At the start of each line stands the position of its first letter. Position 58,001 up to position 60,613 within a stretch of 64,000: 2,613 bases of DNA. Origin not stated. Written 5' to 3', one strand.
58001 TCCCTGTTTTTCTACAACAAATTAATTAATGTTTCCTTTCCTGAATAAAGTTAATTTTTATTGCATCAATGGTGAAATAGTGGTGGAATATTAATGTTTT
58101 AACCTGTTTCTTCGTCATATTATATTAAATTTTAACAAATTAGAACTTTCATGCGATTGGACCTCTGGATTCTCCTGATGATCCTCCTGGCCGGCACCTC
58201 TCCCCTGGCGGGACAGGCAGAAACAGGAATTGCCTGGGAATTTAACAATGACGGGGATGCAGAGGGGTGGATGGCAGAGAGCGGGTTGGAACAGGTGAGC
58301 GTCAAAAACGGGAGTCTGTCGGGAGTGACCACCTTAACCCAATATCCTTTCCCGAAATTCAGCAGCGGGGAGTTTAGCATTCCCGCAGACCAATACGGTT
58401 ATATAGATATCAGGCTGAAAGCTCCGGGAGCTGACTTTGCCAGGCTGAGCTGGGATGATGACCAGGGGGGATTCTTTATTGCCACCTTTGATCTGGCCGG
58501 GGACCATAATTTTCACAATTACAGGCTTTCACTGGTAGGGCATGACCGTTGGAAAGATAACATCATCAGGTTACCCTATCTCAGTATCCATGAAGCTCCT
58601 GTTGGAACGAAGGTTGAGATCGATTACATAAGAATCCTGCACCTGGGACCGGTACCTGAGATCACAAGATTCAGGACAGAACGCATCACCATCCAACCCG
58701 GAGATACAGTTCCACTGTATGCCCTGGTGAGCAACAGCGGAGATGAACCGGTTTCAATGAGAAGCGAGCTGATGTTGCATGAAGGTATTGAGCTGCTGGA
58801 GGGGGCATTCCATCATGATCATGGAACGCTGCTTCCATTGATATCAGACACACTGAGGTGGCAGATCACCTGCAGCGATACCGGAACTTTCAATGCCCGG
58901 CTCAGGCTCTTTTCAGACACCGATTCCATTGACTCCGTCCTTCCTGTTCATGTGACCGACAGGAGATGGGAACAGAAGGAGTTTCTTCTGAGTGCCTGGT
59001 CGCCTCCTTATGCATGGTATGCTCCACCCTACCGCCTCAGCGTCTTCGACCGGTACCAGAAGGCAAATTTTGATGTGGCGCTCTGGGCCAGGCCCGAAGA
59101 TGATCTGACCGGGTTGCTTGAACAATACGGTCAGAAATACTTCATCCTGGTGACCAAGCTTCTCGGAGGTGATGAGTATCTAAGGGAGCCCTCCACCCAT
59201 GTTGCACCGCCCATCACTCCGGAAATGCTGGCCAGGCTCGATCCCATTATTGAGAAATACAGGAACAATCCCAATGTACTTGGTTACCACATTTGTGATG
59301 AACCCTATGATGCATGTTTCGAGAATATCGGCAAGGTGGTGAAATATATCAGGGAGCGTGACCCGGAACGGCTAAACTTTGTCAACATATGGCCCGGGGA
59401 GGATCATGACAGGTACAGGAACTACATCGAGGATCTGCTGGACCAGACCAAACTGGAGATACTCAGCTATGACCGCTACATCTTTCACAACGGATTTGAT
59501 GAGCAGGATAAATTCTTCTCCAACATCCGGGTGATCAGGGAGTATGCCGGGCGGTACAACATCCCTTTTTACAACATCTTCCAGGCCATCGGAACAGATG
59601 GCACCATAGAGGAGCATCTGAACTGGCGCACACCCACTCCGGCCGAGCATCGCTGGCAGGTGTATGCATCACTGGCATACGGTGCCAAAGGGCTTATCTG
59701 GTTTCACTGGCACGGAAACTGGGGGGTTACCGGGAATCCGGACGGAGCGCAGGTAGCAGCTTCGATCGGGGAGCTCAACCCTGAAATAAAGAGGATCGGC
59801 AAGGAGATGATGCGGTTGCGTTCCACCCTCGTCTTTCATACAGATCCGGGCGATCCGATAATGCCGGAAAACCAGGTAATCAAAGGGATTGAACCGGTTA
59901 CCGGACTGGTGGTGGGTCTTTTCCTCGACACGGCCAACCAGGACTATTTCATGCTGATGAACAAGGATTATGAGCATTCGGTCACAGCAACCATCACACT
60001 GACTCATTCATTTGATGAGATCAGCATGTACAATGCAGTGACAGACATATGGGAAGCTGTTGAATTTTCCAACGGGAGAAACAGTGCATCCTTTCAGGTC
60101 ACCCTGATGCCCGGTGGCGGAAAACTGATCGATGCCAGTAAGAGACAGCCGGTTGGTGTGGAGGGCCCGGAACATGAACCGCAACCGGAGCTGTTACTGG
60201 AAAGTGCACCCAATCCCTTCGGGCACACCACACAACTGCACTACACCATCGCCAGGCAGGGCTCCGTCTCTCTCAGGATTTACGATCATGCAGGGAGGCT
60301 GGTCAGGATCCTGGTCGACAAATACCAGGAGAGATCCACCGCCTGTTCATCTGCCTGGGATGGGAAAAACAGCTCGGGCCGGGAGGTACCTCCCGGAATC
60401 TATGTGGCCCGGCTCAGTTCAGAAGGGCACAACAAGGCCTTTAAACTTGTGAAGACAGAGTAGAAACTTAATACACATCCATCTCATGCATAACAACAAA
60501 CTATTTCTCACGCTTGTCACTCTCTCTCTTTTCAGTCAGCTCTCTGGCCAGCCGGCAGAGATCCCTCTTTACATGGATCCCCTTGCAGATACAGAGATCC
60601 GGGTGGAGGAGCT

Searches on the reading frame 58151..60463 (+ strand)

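Call 61: search_protein_families(library=pfam, proteins=[window:58151-60463:+], max_evalue=0.001)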
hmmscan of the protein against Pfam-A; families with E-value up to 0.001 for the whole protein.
window:58151-60463:+ (770 aa): 1 family
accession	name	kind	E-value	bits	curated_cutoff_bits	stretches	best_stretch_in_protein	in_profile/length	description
PF13860.13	FlgD_ig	-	1.6e-05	25.3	27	1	704-757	23-75/79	FlgD Ig-like domain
